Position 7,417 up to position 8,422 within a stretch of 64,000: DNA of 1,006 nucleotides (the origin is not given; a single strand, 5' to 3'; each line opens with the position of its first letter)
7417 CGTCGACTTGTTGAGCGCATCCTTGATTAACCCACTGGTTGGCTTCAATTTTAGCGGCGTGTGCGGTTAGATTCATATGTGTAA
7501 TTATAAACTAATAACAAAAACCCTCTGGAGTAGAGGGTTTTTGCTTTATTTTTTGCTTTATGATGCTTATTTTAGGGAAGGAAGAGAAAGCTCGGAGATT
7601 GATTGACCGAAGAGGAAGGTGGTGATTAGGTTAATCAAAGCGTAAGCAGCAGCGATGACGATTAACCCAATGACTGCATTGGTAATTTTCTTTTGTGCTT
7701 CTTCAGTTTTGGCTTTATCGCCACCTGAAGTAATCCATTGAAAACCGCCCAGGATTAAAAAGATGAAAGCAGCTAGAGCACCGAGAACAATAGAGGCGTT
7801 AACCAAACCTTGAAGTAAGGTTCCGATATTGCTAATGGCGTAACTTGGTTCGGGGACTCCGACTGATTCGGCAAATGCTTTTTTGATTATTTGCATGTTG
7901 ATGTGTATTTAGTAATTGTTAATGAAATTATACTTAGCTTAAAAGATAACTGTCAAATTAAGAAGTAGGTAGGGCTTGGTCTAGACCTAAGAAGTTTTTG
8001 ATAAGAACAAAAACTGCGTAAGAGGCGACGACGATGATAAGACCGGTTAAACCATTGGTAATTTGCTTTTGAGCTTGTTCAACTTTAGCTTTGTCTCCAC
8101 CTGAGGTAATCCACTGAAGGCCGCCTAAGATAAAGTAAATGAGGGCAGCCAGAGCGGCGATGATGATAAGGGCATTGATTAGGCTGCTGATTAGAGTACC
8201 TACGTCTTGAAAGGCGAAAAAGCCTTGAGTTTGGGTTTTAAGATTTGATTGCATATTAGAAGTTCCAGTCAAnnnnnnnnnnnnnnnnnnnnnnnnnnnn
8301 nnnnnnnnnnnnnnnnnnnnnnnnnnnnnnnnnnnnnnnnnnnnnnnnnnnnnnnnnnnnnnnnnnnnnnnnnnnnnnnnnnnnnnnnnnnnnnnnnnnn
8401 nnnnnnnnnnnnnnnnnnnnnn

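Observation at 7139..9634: Tandem array of seven VirB2/TrbC-like pilin paralogs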

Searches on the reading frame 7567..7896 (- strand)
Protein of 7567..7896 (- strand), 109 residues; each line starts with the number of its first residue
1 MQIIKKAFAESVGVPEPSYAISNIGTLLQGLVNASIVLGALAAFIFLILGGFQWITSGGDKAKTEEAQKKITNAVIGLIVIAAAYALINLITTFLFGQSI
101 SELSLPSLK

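Call 4: search_protein_families(library=pfam, proteins=[window:7567-7896:-], max_evalue=1)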
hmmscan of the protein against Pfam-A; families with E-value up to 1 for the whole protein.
window:7567-7896:- (109 aa): 8 families
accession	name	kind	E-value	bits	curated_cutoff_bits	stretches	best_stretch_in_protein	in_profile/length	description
PF18895.5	T4SS_pilin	-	3.5e-11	43.5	26.6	1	23-91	4-71/71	Type IV secretion system pilin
PF20969.2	MASE11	-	0.007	16.7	27.3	1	33-97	97-162/168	MASE11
PF09933.14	DUF2165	-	0.012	16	24.9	1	27-87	58-118/157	Predicted small integral membrane protein (DUF2165)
PF09534.15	Trp_oprn_chp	-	0.031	14.6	29.6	1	37-88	2-53/180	Tryptophan-associated transmembrane protein (Trp_oprn_chp)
PF06699.16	PIG-F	-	0.042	14.4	24.2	1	41-102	36-90/183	GPI biosynthesis protein family Pig-F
PF19862.4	DUF6336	-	0.043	14.6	25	1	38-99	49-109/128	Family of unknown function (DUF6336)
PF02921.19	UCR_TM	-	0.14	13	23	1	62-99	25-62/66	Ubiquinol cytochrome reductase transmembrane region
PF05628.17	Borrelia_P13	-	0.19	12.2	25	1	24-99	25-100/138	Borrelia membrane protein P13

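Call 62: search_protein_families(library=pfam, alignment_id=A4, max_evalue=0.01)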
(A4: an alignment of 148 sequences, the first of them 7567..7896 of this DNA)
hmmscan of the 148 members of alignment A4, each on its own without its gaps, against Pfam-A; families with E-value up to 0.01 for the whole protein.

A. member 1, window:7567-7896:- (109 aa): 2 families
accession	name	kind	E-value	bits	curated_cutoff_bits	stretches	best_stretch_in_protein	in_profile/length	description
PF18895.5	T4SS_pilin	-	3.5e-11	43.5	26.6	1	23-91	4-71/71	Type IV secretion system pilin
PF20969.2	MASE11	-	0.007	16.7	27.3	1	33-97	97-162/168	MASE11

B. families by the number of members that match (of 148 scanned): 30 families (the first 25 are shown)
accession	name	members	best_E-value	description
PF18895.5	T4SS_pilin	148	8.8e-13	Type IV secretion system pilin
PF02322.20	Cyt_bd_oxida_II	9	0.0003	Cytochrome bd terminal oxidase subunit II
PF04956.18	TrbC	7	4.5e-06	TrbC/VIRB2 pilin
PF06157.16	DUF973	4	0.00011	Protein of unknown function (DUF973)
PF05987.18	DUF898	4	0.00046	Bacterial protein of unknown function (DUF898)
PF09933.14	DUF2165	3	0.00015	Predicted small integral membrane protein (DUF2165)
PF19554.4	DUF6077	3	0.00033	Family of unknown function (DUF6077)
PF06664.17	WLS-like_TM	2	0.00027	Wntless-like, transmembrane domain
PF07331.16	TctB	2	0.00094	Tripartite tricarboxylate transporter TctB family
PF25592.1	DUF7937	2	0.0039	Domain of unknown function (DUF7937)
PF00689.26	Cation_ATPase_C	2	0.0054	Cation transporting ATPase, C-terminus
PF04479.18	RTA1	2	0.0055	RTA1 like protein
PF19862.4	DUF6336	1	0.00018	Family of unknown function (DUF6336)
PF01032.23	FecCD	1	0.0019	FecCD transport family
PF16943.10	T4SS_CagC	1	0.0021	Cag pathogenicity island, type IV secretory system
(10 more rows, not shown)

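Call 87: search_protein_families(library=ncbifam, proteins=[window:7567-7896:-], max_evalue=0.1)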
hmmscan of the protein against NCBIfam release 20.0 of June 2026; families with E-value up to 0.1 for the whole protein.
window:7567-7896:- (109 aa): 3 families
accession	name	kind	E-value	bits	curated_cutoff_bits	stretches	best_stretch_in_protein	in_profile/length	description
NF045849.1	ICE_MMCAP2_0565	equivalog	2.8e-09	36.5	40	1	22-94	7-79/80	Mbov_0395 family pilin-like conjugal transfer protein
NF052277.1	lmo0954_fam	equivalog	0.0026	18.3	40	1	23-86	3-66/89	lmo0954 family membrane protein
TIGR03943.1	TIGR03943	equivalog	0.04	13.3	88.8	1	36-88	14-71/221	TIGR03943 family putative permease subunit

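Call 88: search_protein_families(library=ncbifam, proteins=[window:7567-7896:-], max_evalue=0.01)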
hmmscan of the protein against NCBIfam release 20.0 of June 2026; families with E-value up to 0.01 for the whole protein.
window:7567-7896:- (109 aa): 2 families
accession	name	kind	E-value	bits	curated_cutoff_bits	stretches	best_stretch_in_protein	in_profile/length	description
NF045849.1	ICE_MMCAP2_0565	equivalog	2.8e-09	36.5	40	1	22-94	7-79/80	Mbov_0395 family pilin-like conjugal transfer protein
NF052277.1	lmo0954_fam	equivalog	0.0026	18.3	40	1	23-86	3-66/89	lmo0954 family membrane protein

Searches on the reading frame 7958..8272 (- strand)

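Call 4: search_protein_families(library=pfam, proteins=[window:7958-8272:-], max_evalue=1)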
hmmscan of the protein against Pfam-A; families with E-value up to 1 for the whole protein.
window:7958-8272:- (104 aa): 9 families
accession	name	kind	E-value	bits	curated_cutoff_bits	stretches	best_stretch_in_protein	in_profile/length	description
PF18895.5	T4SS_pilin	-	3e-09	37.3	26.6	1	24-86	5-66/71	Type IV secretion system pilin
PF09933.14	DUF2165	-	0.015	15.7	24.9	1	30-90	61-119/157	Predicted small integral membrane protein (DUF2165)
PF04956.18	TrbC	-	0.017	15.8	27.9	1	14-62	31-76/98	TrbC/VIRB2 pilin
PF10144.15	SMP_2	-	0.078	13.1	28.9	1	27-69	6-47/159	Bacterial virulence factor haemolysin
PF03208.24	PRA1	-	0.085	12.9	30.1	1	27-95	51-113/143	PRA1 family protein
PF03699.18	UPF0182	-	0.085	11.4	27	1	16-88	140-213/770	Uncharacterised protein family (UPF0182)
PF01127.27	Sdh_cyt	-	0.25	11.9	25.8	0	17-89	53-120/122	Succinate dehydrogenase/Fumarate reductase transmembrane subunit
PF20990.2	DUF2207_C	-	0.26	11.4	33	1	28-96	134-190/247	Predicted membrane protein (DUF2207) C-terminal domain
PF07219.19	HemY_N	-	0.46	11.1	31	1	29-76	14-68/107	HemY protein N-terminus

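Call 88: search_protein_families(library=ncbifam, proteins=[window:7958-8254:-], max_evalue=0.01)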
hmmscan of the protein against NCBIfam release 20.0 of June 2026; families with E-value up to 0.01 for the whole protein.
window:7958-8254:- (98 aa): 4 families
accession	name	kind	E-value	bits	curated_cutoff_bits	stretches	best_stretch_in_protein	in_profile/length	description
NF045849.1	ICE_MMCAP2_0565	equivalog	2.3e-07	30.4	40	1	16-88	7-79/80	Mbov_0395 family pilin-like conjugal transfer protein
TIGR02970.1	succ_dehyd_cytB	equivalog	0.0036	17.5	52.3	1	10-81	47-118/120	succinate dehydrogenase, cytochrome b556 subunit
NF041554.1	SA1362_fam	subfamily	0.0064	16.6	42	1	17-64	23-67/70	SA1362 family protein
NF000825.0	PRK00068.1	subfamily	0.0076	14.1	995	1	11-83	157-232/973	hypothetical protein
